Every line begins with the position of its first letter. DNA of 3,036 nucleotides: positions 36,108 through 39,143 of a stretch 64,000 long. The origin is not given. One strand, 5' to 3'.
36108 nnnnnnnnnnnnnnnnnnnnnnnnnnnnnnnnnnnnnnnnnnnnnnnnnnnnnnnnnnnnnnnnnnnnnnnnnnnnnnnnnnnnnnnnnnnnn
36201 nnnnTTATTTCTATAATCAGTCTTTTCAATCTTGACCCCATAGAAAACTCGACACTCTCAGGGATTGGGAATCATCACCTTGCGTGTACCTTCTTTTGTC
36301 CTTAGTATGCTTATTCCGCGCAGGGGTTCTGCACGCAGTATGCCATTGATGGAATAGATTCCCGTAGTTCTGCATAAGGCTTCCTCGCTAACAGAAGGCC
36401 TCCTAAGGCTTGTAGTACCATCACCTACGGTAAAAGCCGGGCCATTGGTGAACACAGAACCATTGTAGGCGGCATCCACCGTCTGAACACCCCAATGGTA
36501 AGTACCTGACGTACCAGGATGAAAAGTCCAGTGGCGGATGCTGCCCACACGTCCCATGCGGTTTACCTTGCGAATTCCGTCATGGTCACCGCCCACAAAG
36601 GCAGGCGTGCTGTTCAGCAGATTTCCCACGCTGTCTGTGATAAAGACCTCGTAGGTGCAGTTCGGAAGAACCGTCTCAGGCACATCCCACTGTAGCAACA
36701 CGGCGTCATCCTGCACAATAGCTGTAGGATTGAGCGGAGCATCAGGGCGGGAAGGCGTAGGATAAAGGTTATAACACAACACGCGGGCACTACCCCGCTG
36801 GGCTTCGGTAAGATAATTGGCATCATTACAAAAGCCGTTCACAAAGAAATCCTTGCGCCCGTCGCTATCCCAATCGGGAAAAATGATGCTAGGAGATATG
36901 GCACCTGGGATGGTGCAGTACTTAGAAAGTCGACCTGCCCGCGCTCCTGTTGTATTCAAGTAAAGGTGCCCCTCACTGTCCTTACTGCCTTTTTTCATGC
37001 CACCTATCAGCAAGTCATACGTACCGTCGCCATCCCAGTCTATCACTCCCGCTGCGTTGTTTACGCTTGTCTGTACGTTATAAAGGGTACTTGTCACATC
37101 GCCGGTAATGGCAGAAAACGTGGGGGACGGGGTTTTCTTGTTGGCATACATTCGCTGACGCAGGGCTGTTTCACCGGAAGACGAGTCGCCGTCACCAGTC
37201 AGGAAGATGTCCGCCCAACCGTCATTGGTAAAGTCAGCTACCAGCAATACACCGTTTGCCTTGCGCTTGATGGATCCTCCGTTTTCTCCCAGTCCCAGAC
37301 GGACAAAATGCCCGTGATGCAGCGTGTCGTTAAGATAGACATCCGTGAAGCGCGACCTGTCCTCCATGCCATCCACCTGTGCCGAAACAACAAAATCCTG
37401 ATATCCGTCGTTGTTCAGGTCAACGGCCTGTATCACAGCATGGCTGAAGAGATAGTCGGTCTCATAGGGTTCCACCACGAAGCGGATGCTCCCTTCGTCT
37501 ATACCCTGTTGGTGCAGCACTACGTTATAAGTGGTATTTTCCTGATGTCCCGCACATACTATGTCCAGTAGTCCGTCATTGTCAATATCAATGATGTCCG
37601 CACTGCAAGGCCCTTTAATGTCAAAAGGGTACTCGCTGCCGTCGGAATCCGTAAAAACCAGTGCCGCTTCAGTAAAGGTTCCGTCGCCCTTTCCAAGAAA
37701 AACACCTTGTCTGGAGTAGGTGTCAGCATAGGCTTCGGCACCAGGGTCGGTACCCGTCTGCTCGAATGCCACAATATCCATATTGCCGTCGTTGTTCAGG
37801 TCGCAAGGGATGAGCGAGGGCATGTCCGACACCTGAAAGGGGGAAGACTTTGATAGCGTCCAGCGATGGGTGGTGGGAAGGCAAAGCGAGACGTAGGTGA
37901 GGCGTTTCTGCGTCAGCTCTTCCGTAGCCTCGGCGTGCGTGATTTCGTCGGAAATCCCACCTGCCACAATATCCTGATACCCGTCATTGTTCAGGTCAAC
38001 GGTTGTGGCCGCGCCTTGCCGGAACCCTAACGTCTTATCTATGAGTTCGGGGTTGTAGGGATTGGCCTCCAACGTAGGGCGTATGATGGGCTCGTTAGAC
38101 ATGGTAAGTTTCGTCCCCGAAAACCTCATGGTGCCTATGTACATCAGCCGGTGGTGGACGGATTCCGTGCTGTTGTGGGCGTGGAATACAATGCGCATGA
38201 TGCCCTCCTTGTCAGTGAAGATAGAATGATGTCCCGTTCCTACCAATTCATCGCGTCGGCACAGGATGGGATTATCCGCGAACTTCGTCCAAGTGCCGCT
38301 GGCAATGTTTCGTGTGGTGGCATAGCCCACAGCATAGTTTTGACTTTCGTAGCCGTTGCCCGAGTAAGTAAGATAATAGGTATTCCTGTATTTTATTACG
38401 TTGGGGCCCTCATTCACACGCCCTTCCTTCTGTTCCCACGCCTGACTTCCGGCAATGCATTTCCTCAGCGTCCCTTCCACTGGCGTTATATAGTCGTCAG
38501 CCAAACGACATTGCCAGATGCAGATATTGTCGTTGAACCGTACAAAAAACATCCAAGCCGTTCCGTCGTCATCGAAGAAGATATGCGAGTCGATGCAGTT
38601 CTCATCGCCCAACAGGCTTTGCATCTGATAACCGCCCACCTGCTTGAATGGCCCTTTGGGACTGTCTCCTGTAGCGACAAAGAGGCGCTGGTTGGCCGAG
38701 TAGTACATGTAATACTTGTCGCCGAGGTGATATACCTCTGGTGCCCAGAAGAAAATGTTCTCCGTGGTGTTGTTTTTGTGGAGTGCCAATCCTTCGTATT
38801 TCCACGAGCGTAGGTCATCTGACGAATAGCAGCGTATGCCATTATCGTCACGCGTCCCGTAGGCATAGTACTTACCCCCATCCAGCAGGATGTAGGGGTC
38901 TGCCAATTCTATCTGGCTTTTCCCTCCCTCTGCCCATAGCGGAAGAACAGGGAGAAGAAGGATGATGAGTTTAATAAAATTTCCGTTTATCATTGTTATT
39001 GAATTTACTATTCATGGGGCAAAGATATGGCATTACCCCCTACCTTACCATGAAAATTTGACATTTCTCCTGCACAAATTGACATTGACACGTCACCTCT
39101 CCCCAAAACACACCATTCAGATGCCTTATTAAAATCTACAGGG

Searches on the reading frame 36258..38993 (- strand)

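Call 62: search_protein_families(library=pfam, proteins=[window:36258-38993:-], max_evalue=0.00001)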
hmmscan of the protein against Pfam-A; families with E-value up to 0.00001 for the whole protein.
window:36258-38993:- (911 aa): 3 families
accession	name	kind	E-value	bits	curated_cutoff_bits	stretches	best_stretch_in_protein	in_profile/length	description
PF04616.20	Glyco_hydro_43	-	4.6e-49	167.7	32.2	1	29-291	9-282/288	Glycosyl hydrolases family 43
PF13517.12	FG-GAP_3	-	4.1e-24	85.4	26.9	1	469-536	1-61/61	FG-GAP-like repeat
PF01839.29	FG-GAP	-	1.4e-14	54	22.1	0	522-540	6-24/37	FG-GAP repeat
